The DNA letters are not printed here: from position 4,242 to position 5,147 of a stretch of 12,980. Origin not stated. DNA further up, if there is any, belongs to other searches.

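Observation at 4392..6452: Divergent sigma-54 activator module: an EBP without a canonical receiver, a coupled 201-aa orphan protein, and a near-leaderless -24/-12 element in front of the giant surface-protein gene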

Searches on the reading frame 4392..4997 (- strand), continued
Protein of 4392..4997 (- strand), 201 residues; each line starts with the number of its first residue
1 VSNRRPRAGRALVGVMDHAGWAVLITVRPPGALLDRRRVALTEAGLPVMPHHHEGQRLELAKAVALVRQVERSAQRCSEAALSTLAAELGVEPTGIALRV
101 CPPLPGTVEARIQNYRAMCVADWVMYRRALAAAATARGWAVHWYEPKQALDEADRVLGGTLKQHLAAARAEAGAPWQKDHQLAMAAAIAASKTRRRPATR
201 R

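Call 76: search_solved_structures(query=A1, max_evalue=10, show_alignments=2)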
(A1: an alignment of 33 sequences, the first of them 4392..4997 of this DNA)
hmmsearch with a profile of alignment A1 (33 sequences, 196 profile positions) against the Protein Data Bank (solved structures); distinct sequences matched with E-value up to 10: 11.
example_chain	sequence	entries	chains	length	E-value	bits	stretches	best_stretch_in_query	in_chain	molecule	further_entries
6fox_A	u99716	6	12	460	0.0064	19.4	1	38-108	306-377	Kynurenine 3-monooxygenase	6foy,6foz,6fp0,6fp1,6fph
5fn0_A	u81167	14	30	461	0.0064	19.4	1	38-108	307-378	KYNURENINE 3-MONOOXYGENASE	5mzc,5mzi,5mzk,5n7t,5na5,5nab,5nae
5x6p_A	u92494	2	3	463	0.0065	19.3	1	38-108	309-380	Kynurenine 3-monooxygenase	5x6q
5y66_A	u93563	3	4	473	0.0066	19.3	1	38-108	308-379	Kynurenine 3-monooxygenase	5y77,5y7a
7r8z_A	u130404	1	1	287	0.21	14.4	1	75-126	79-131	Phosphomethylpyrimidine Kinase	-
22em_C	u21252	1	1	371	0.29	13.9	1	50-107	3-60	Guanine nucleotide-binding protein G(I)/G(S)/G(T) subunit beta-1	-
9u5s_R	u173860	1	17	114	0.5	13.2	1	127-174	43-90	Lipoprotein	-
7xxh_B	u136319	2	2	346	1.4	11.7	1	50-107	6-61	Guanine nucleotide-binding protein G(I)/G(S)/G(T) subunit beta-1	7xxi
8k9k_B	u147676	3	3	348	2.3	11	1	50-107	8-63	Guanine nucleotide binding protein, beta polypeptide 1 | Guanine nucleotide-binding protein G(I)/G(S)/G(T) subunit beta-1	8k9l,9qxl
7l1u_B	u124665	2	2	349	2.3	11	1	50-107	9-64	Guanine nucleotide-binding protein G(I)/G(S)/G(T) subunit beta-1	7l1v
9i52_B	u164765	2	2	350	2.3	11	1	50-107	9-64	Guanine nucleotide-binding protein G(I)/G(S)/G(T) subunit beta-1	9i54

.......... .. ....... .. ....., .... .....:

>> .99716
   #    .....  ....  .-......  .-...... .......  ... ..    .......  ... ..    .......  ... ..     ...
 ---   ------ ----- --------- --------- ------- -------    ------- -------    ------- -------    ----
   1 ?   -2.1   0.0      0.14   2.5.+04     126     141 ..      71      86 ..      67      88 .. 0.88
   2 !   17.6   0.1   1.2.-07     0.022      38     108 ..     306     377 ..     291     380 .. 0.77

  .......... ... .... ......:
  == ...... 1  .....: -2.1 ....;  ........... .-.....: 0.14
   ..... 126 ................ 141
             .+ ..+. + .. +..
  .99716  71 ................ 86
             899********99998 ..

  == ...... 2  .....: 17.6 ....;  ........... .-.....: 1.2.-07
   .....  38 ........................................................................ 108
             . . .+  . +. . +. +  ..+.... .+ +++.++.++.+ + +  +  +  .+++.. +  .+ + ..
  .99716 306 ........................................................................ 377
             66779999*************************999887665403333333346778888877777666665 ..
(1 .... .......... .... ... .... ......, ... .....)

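Call 77: search_protein_families(library=padloc, proteins=[window:4392-4997:-], max_evalue=0.1)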
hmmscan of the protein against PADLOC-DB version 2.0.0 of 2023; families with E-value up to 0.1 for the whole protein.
window:4392-4997:- (201 aa): 0 families
